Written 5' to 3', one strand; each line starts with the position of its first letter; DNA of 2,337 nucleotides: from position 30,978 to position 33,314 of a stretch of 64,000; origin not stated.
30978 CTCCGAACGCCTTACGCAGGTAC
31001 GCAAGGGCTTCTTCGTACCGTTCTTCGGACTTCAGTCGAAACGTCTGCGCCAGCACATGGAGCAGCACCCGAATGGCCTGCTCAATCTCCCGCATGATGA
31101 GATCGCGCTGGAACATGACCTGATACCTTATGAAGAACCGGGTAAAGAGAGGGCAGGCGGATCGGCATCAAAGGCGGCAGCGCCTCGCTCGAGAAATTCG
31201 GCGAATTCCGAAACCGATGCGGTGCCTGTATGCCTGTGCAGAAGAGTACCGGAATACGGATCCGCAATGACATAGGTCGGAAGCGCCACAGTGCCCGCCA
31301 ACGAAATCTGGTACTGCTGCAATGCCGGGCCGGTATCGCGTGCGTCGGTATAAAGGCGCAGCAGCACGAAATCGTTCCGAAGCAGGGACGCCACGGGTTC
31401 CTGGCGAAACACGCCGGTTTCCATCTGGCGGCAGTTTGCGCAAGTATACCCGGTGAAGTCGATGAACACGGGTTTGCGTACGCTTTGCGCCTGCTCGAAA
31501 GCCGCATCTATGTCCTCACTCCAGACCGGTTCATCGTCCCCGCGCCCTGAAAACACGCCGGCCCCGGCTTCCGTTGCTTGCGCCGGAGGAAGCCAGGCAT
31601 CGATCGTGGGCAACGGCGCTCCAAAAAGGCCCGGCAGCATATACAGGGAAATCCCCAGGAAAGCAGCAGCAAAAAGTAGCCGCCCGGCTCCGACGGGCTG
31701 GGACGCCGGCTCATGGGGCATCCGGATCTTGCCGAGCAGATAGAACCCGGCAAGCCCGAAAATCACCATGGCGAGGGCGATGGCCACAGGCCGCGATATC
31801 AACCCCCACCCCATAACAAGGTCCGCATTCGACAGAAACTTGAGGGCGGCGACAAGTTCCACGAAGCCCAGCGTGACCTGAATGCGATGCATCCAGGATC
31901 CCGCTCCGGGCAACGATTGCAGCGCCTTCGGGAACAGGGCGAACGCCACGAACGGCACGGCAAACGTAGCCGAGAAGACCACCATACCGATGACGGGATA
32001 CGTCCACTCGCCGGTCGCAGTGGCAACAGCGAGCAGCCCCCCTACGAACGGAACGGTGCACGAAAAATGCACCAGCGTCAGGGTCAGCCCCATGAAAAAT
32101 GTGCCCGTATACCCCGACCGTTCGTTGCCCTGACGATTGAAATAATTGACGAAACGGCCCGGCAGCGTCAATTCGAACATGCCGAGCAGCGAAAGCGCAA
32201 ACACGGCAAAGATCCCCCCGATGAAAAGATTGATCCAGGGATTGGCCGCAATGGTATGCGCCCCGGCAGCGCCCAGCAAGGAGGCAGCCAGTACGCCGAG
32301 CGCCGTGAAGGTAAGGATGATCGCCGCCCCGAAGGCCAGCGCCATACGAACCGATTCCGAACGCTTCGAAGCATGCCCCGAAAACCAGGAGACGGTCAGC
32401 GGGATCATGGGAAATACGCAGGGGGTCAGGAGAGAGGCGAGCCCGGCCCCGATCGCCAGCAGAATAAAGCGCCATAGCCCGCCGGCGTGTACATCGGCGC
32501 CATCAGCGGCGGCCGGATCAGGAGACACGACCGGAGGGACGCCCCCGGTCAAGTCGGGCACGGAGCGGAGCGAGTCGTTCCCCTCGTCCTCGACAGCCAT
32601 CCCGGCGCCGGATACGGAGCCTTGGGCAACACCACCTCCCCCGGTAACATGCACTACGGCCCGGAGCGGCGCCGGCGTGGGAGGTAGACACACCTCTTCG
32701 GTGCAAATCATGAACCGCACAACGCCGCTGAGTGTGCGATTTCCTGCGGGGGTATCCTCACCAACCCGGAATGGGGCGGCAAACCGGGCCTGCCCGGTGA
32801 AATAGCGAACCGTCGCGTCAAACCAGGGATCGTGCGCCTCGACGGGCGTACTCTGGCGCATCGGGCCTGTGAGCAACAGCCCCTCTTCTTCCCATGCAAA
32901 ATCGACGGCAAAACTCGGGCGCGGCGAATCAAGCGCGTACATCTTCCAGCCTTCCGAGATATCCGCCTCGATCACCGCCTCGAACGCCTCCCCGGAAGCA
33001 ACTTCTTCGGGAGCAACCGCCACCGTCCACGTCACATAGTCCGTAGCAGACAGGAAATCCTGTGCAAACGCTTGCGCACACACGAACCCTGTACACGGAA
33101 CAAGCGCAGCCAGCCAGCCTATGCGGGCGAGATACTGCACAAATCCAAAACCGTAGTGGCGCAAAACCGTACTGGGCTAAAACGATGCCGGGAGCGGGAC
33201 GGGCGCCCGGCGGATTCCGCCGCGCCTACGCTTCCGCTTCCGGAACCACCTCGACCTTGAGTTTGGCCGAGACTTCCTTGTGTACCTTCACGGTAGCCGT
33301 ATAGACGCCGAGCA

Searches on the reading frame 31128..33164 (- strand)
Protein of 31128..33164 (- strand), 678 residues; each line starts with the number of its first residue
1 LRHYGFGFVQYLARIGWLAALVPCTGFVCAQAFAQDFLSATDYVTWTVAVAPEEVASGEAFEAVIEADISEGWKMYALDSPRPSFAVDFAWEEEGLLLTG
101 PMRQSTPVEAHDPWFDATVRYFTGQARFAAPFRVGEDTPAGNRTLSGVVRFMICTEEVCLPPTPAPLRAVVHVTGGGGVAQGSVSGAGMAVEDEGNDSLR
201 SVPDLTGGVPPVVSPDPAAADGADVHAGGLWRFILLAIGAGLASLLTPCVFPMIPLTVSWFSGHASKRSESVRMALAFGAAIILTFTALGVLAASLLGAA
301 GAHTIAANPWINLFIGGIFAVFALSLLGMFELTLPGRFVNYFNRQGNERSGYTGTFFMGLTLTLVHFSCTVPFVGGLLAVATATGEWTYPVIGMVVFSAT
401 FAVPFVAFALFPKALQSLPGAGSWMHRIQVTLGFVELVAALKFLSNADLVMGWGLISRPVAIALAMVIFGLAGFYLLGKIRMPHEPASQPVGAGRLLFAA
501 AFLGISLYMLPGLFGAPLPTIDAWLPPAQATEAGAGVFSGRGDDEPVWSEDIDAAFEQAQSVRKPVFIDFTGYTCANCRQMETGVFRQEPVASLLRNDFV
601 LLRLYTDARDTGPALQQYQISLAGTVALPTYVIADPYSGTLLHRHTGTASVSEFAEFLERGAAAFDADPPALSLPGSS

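Call 80: search_protein_families(library=ncbifam, proteins=[window:31128-33164:-], max_evalue=0.00001)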
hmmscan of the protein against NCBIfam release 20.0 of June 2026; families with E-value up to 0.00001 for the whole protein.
window:31128-33164:- (678 aa): 3 families
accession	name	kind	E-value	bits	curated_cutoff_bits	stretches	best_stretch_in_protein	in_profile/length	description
NF045694.1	seleno_TsoB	exception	1.8e-46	158.4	805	2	234-446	185-393/572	rhodanese/DsbD fusion-like selenoprotein TsoB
NF001419.0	PRK00293.1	subfamily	2.6e-39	135.3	330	1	108-658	83-569/574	protein-disulfide reductase DsbD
NF041199.1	trx7_PDZ_seleno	equivalog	3.1e-08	32.9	300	1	548-605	3-61/390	Trx7/PDZ domain-containing (seleno)protein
